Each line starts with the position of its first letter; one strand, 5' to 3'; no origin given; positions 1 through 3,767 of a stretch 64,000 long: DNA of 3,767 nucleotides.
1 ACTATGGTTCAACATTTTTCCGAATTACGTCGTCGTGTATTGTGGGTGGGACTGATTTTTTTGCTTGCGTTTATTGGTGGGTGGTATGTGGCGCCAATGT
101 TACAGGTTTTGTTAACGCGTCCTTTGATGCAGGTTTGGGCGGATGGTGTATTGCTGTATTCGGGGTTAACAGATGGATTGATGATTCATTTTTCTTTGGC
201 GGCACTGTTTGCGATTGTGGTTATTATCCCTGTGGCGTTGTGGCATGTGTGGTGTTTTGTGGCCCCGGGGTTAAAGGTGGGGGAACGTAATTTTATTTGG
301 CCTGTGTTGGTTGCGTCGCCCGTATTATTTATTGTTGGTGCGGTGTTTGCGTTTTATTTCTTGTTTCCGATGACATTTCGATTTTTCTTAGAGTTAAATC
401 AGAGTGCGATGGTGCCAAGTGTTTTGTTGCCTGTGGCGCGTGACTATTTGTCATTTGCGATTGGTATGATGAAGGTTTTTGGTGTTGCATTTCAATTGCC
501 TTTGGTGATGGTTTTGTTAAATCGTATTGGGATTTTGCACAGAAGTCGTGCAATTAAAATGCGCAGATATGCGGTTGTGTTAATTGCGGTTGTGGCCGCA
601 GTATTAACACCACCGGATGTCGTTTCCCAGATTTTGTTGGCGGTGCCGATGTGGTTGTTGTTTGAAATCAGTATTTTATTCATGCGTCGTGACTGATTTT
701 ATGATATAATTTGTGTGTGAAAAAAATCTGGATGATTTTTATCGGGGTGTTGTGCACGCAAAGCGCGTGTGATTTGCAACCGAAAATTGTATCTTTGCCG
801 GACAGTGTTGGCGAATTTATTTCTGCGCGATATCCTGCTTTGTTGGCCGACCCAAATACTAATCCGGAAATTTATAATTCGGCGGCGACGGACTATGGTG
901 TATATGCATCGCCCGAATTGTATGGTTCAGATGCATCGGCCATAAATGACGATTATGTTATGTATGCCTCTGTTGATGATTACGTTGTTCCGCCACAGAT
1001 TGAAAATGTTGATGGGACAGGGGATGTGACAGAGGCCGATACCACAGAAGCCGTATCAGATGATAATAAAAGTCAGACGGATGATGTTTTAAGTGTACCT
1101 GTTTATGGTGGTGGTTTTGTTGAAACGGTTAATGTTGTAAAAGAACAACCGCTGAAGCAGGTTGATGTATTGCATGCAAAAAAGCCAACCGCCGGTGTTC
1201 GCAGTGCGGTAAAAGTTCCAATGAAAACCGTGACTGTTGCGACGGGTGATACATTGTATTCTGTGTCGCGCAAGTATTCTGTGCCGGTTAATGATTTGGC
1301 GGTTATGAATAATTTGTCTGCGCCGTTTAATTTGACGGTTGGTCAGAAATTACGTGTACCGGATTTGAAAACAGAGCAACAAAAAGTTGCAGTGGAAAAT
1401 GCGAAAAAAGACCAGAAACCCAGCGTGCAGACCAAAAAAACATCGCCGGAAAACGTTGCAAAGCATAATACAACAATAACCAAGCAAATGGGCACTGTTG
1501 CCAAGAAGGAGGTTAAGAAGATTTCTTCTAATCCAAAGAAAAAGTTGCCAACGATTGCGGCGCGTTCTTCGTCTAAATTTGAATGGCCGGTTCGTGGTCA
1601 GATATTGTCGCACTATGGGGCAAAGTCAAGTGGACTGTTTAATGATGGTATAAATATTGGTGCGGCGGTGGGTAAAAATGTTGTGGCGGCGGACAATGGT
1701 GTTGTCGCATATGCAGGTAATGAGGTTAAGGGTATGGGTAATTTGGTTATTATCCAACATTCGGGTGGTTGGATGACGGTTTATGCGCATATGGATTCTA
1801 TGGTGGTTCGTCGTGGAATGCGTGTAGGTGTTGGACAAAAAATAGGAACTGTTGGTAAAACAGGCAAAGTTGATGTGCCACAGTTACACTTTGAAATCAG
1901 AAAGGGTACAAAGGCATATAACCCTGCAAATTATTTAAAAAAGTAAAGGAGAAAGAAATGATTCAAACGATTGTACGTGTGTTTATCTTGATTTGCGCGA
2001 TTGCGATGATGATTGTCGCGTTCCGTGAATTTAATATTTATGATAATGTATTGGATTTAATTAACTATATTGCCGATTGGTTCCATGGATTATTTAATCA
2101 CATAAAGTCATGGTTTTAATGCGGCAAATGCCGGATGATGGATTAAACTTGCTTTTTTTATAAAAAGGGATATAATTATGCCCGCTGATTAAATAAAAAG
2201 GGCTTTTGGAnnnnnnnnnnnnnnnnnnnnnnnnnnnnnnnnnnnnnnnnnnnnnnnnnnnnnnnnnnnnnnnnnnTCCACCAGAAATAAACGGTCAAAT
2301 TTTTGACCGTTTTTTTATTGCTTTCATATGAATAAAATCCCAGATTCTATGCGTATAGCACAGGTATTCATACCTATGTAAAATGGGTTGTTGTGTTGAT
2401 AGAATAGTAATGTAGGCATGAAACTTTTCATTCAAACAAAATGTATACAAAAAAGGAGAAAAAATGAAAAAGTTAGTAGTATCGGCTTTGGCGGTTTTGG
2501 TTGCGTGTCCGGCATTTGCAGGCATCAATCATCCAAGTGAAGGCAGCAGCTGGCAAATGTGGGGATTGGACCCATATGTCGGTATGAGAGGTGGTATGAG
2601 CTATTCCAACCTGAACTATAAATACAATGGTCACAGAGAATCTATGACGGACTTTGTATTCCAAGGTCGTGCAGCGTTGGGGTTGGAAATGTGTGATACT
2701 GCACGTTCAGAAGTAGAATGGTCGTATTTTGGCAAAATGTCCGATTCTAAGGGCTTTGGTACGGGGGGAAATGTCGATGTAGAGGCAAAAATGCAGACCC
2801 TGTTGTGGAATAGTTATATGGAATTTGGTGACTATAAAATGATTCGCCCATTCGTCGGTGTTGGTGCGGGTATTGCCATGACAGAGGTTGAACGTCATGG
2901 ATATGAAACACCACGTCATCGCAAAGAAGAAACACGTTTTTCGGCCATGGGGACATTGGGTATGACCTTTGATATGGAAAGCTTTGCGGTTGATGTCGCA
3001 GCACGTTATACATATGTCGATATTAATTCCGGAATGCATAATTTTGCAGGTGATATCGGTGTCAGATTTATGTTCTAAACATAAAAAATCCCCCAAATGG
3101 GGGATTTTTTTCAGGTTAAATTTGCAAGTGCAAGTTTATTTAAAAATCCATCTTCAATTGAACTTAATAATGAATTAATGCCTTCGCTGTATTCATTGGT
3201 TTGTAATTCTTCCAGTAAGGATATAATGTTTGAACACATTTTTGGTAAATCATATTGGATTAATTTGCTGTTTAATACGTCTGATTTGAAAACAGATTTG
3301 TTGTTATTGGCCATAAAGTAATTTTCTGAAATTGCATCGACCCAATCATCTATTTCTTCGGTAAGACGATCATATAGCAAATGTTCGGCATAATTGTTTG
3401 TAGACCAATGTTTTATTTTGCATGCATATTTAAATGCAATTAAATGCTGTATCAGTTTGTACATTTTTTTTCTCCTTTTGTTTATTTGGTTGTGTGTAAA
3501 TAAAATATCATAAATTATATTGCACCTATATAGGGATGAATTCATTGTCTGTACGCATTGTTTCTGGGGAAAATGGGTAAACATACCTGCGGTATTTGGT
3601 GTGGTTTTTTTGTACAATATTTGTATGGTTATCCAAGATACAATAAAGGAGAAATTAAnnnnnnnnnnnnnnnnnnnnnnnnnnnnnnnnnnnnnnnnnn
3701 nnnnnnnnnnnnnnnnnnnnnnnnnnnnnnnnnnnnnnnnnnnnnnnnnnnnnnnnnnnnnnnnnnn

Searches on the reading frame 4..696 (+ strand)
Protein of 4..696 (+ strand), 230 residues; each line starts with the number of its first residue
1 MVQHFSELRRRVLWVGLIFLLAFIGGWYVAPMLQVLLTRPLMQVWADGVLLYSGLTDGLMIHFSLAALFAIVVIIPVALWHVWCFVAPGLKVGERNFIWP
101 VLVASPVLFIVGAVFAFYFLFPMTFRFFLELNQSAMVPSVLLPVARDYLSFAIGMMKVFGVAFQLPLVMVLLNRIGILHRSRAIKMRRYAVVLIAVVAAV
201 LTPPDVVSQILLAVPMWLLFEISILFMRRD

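Call 59: search_protein_families(library=pfam, proteins=[window:4-696:+])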
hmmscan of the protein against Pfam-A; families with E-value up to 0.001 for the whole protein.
window:4-696:+ (230 aa): 1 family
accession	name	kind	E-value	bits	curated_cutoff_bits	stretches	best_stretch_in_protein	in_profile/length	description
PF00902.23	TatC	-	1.1e-57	195.7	25.1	1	3-215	1-208/208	Sec-independent protein translocase protein (TatC)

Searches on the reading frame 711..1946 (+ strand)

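Call 59: search_protein_families(library=pfam, proteins=[window:711-1946:+])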
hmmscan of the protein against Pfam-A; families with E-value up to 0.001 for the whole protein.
window:711-1946:+ (411 aa): 2 families
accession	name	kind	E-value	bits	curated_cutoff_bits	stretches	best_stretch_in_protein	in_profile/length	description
PF01551.29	Peptidase_M23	-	8.7e-29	100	28.7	1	310-405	2-96/96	Peptidase family M23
PF01476.26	LysM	-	5.4e-13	49.1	20.9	1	175-217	2-43/43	LysM domain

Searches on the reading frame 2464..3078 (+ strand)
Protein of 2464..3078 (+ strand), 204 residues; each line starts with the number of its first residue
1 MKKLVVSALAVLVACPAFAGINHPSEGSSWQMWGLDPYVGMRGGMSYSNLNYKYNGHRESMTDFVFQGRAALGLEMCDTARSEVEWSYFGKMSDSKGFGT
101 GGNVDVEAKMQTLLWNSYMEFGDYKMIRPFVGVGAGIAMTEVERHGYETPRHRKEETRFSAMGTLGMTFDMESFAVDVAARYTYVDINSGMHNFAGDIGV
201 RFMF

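Call 59: search_protein_families(library=pfam, proteins=[window:2464-3078:+])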
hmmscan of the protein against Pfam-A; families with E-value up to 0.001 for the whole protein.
window:2464-3078:+ (204 aa): 1 family
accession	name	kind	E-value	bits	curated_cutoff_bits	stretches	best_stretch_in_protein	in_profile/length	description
PF13505.12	OMP_b-brl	-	3.1e-07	31.2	28.7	1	9-193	5-164/175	Outer membrane protein beta-barrel domain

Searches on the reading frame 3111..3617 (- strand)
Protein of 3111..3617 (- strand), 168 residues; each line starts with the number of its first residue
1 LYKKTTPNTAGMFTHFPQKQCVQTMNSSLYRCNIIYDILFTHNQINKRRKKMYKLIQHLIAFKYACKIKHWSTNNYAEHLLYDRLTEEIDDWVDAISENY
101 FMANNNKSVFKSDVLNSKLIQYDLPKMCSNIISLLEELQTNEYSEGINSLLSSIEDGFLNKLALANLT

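Call 59: search_protein_families(library=pfam, proteins=[window:3111-3617:-])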
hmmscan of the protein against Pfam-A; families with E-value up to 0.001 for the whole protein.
window:3111-3617:- (168 aa): 1 family
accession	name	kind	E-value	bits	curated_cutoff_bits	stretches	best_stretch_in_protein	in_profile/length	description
PF19174.5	DUF5856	-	2.1e-09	38.7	34.6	1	70-154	1-83/94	Family of unknown function (DUF5856)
